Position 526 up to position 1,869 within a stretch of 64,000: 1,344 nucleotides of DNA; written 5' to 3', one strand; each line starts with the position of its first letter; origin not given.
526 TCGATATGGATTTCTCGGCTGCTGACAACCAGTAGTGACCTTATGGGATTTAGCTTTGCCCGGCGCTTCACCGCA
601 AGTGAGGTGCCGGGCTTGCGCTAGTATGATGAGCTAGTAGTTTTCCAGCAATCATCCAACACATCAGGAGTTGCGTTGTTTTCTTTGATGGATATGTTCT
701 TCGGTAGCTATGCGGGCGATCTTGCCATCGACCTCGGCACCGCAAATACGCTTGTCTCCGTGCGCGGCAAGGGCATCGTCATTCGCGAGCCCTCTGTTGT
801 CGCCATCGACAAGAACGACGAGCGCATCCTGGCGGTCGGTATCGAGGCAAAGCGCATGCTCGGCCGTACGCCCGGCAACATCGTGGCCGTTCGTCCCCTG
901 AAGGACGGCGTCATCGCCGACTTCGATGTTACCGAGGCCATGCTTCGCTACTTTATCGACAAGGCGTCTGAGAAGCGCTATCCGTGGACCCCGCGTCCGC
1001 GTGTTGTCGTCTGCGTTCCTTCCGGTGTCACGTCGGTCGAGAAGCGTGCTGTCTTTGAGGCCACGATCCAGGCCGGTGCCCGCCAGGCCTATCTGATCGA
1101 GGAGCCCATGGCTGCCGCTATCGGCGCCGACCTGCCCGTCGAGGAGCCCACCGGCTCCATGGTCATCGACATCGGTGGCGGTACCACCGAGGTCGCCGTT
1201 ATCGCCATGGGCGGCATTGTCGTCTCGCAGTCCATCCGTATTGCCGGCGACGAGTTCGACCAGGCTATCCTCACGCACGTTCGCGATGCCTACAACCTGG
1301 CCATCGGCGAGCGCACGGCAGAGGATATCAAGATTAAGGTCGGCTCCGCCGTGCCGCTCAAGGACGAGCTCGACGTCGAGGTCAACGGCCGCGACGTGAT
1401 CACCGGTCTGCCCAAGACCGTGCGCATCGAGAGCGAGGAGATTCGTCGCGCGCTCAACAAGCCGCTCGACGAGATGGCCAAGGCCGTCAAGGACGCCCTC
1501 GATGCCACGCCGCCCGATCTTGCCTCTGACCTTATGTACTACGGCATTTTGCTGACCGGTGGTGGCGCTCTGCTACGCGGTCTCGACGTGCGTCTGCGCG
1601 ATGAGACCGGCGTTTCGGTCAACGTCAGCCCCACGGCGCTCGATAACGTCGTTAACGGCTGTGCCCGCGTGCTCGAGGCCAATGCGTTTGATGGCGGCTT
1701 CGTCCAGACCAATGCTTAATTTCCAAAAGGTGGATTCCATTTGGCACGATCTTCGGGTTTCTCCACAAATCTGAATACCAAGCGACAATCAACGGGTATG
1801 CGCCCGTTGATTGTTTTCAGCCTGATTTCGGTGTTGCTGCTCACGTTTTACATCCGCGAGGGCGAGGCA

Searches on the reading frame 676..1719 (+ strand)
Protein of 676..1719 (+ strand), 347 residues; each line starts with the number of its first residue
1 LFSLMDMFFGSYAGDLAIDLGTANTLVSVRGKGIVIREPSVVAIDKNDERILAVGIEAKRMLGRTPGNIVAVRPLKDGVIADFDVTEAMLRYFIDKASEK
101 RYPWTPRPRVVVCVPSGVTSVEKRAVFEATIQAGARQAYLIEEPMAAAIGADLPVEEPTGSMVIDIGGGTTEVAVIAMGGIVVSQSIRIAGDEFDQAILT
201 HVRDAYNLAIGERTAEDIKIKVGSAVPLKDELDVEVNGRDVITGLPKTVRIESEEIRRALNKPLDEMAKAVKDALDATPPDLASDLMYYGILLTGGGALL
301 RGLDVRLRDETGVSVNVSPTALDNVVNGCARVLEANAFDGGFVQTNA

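Call 63: search_protein_families(library=pfam, proteins=[window:676-1719:+])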
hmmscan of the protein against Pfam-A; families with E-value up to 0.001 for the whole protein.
window:676-1719:+ (347 aa): 5 families
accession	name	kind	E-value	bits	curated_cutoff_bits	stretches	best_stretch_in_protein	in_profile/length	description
PF06723.19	MreB_Mbl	-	5.4e-140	466.3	27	1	15-335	3-321/327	MreB/Mbl protein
PF14450.12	FtsA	-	3.6e-11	43.9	31.8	1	162-318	1-110/127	Cell division protein FtsA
PF00022.25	Actin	-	3.9e-11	42.6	27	1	39-204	31-189/410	Actin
PF00012.26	HSP70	-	1e-10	40.9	20.6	1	109-208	135-240/599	Hsp70 protein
PF11104.14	PilM_2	-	0.00033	20.1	27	0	291-317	278-304/340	Type IV pilus assembly protein PilM;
